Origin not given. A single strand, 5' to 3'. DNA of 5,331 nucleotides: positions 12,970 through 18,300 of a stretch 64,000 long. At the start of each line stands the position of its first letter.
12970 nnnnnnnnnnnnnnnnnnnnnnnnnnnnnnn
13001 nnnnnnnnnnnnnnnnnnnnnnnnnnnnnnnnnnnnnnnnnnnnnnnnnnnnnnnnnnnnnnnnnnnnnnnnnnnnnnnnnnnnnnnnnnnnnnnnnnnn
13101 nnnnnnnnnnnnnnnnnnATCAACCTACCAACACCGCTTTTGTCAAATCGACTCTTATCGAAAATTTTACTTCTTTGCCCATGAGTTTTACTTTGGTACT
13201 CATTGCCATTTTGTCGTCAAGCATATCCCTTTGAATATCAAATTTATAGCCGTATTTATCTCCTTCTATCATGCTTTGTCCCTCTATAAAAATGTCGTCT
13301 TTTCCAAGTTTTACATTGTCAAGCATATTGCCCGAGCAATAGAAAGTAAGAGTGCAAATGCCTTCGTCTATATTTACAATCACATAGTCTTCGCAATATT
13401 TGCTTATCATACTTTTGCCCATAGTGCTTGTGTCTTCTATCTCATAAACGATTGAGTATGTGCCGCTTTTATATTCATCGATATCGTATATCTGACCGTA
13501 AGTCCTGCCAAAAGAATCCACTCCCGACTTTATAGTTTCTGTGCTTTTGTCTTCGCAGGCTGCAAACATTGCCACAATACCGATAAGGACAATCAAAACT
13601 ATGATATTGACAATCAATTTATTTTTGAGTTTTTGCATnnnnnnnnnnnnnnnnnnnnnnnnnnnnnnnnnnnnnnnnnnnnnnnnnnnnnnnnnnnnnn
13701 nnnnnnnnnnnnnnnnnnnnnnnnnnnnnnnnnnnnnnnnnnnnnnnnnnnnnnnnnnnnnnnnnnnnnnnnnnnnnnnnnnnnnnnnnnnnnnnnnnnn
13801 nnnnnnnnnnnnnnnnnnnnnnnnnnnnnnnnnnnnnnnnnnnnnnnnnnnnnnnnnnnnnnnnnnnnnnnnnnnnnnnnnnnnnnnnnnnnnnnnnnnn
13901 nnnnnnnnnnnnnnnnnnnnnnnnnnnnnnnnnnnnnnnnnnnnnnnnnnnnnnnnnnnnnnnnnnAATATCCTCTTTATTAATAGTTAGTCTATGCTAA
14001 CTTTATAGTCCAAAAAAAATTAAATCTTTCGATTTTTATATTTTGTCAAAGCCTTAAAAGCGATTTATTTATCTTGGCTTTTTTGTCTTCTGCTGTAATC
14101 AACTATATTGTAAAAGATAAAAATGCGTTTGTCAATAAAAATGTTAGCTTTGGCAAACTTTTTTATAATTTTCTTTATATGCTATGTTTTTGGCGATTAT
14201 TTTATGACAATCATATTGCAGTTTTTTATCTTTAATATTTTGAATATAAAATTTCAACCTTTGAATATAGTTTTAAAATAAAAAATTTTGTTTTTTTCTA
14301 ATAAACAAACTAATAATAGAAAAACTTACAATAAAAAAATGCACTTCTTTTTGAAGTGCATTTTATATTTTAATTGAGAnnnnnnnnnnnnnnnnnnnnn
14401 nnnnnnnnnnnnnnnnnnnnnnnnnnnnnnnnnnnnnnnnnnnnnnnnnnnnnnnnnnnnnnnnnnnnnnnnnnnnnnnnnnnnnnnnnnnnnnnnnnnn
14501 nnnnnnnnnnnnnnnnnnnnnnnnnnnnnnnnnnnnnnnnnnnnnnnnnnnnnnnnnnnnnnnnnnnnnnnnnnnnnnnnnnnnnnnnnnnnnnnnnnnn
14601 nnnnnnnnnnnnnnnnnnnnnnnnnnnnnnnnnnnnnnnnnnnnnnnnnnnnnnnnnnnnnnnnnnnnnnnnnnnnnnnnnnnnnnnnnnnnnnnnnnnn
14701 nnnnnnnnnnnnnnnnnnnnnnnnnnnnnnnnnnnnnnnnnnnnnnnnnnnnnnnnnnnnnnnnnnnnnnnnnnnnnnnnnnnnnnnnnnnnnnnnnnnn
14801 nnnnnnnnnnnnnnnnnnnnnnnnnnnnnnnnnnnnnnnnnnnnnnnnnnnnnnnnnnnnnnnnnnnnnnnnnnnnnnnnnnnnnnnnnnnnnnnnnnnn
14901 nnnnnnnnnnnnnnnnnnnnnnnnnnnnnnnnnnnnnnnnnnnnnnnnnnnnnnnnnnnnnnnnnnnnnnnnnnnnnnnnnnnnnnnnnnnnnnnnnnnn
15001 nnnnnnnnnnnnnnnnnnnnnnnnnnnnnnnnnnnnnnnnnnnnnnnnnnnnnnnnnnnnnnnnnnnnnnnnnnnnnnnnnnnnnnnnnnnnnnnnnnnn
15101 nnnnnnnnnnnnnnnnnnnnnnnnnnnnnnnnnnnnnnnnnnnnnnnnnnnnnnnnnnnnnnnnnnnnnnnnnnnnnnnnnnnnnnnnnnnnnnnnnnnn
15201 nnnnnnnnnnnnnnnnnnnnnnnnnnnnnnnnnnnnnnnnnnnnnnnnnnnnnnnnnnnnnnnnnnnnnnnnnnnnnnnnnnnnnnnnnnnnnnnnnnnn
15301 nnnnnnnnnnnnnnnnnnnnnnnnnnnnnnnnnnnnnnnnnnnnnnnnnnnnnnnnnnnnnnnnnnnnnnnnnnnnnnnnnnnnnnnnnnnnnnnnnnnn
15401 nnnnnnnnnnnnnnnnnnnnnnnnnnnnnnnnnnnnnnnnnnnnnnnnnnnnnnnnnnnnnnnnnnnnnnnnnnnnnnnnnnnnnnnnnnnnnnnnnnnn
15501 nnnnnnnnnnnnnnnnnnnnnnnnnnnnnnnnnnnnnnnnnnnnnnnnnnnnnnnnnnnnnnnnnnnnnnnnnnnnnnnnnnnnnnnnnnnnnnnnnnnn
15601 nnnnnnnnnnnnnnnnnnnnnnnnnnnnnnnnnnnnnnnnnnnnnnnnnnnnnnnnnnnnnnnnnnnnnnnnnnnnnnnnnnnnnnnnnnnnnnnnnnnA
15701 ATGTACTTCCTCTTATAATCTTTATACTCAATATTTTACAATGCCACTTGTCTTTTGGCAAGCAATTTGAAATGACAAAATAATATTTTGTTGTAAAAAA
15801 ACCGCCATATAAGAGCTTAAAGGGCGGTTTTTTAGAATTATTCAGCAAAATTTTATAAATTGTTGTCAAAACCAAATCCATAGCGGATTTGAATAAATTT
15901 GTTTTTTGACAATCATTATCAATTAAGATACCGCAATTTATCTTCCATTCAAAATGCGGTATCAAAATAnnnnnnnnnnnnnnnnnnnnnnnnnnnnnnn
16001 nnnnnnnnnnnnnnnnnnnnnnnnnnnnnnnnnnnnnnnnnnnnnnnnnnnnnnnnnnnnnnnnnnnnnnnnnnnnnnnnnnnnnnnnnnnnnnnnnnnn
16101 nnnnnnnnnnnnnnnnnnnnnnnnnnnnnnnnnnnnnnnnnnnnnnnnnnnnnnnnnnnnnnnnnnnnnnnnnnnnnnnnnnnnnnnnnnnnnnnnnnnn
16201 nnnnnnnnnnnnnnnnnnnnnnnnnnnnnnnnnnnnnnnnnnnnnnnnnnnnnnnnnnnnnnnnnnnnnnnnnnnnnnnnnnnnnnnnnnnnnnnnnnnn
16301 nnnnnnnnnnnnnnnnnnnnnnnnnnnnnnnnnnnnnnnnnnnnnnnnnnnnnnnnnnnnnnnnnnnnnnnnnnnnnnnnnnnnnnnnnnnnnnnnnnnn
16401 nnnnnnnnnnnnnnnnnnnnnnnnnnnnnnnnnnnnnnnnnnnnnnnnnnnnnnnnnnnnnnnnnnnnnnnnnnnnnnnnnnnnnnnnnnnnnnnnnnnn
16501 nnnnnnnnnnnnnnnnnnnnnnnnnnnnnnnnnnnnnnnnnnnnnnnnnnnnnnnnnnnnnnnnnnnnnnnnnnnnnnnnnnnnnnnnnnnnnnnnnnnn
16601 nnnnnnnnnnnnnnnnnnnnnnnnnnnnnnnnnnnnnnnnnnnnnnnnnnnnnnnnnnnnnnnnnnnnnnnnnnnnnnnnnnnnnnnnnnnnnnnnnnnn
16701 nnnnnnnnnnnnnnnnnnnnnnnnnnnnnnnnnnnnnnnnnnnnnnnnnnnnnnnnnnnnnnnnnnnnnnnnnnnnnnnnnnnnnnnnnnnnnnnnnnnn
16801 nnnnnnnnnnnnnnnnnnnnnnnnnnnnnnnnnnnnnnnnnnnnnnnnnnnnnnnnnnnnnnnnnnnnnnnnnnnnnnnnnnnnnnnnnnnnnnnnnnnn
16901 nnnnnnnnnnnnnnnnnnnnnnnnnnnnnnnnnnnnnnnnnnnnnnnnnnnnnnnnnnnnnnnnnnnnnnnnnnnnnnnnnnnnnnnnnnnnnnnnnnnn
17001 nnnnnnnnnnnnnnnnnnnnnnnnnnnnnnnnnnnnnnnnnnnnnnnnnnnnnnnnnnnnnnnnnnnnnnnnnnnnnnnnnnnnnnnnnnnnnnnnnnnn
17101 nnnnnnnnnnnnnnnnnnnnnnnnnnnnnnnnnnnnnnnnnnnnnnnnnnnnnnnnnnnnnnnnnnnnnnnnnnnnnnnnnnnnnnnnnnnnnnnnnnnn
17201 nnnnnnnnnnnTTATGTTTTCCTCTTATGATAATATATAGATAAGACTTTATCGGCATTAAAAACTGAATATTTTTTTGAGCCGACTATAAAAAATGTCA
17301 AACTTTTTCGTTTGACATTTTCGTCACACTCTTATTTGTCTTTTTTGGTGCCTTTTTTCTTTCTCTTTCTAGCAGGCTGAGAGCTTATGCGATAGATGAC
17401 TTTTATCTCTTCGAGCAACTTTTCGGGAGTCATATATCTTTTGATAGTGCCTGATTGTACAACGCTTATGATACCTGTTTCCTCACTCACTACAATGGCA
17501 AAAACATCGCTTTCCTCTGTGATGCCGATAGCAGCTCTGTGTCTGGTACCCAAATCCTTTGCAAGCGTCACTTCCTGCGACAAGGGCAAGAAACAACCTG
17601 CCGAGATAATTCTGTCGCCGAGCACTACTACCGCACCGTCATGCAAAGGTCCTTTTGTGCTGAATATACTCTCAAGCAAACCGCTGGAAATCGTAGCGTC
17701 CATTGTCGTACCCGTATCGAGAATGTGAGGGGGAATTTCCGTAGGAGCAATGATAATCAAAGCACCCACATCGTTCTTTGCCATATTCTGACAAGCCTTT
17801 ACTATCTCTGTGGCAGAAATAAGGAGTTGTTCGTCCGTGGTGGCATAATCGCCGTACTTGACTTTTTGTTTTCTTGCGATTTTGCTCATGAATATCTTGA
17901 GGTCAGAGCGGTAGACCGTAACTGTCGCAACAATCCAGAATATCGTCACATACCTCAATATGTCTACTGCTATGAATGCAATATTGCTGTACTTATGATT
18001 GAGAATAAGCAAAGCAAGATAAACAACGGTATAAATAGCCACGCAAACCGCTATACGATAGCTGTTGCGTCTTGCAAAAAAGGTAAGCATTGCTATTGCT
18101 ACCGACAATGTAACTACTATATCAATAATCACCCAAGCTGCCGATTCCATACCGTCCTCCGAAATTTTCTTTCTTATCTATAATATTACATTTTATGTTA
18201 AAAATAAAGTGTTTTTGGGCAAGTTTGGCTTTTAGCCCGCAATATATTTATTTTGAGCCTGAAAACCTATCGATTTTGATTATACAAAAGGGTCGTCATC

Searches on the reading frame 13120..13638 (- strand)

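Call 8: search_protein_families(library=pfam, proteins=[window:13120-13638:-], max_evalue=0.00001)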
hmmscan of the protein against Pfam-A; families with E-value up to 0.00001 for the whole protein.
window:13120-13638:- (172 aa): 0 families

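Call 62: search_protein_families(library=pfam, proteins=[window:13120-13638:-], max_evalue=0.001)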
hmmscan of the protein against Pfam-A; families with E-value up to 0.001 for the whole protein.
window:13120-13638:- (172 aa): 1 family
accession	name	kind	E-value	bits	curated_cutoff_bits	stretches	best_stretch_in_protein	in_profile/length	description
PF05031.18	NEAT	-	0.00029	21.7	32.8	1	55-164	2-116/119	Iron Transport-associated domain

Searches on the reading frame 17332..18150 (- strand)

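Call 66: search_protein_families(library=pfam, proteins=[window:17332-18150:-], max_evalue=0.00001)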
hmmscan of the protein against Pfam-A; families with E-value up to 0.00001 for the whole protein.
window:17332-18150:- (272 aa): 1 family
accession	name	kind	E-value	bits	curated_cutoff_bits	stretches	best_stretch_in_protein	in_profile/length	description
PF02457.21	DAC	-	9.8e-40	135.3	27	1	118-235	2-118/119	DisA bacterial checkpoint controller nucleotide-binding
